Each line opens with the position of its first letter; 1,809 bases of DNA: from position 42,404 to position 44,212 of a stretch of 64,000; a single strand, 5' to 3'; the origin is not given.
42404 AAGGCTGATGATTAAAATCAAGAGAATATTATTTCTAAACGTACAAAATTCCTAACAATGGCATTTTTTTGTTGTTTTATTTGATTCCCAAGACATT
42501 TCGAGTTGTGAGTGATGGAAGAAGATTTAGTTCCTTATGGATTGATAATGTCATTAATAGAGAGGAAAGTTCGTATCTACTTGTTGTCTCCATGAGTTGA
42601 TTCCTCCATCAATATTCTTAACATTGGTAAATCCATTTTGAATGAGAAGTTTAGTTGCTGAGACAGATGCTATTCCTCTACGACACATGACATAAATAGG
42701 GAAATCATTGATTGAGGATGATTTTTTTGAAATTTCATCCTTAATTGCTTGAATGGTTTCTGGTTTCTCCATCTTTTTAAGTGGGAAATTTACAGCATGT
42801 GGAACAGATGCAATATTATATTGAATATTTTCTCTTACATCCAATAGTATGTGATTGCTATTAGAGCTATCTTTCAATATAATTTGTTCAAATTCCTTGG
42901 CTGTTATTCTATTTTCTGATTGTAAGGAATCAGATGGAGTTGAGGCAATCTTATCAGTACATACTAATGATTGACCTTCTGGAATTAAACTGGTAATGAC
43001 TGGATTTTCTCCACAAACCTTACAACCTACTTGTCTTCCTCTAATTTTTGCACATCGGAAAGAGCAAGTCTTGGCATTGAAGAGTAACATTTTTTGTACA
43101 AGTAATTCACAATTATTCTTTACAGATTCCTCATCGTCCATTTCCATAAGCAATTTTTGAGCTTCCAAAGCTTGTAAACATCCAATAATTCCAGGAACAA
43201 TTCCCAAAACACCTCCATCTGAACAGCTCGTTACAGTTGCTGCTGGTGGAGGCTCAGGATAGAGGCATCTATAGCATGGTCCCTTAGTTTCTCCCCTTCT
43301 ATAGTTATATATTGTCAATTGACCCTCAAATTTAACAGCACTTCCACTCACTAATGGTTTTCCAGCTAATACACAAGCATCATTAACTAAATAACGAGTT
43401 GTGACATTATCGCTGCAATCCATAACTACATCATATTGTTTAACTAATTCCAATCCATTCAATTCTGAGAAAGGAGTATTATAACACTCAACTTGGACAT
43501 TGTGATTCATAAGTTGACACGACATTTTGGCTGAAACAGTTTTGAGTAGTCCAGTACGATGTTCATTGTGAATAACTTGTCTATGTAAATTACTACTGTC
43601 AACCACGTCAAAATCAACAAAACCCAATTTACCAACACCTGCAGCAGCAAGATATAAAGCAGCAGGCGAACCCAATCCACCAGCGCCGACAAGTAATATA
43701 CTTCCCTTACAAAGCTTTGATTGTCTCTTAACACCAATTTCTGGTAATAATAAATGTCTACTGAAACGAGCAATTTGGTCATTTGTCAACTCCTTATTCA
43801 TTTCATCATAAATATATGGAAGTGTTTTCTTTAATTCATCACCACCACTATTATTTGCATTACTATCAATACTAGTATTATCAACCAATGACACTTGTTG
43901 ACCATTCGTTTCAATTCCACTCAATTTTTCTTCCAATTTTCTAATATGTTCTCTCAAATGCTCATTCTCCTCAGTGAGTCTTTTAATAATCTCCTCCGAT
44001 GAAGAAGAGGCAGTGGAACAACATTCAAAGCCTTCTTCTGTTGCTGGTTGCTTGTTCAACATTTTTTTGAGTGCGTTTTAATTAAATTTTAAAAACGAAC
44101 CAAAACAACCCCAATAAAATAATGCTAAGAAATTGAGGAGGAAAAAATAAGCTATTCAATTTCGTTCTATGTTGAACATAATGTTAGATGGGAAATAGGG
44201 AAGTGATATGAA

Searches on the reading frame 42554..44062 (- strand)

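Call 22: search_protein_families(library=pfam, proteins=[window:42554-44062:-], max_evalue=0.001)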
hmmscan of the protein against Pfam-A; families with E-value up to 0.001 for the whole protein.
window:42554-44062:- (502 aa): 2 families
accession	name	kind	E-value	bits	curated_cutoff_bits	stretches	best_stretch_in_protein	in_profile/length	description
PF00899.27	ThiF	-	2.5e-71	240.1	28.1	1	100-348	1-237/238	ThiF family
PF00581.25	Rhodanese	-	1.1e-14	55.1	22.2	1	398-493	7-101/102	Rhodanese-like domain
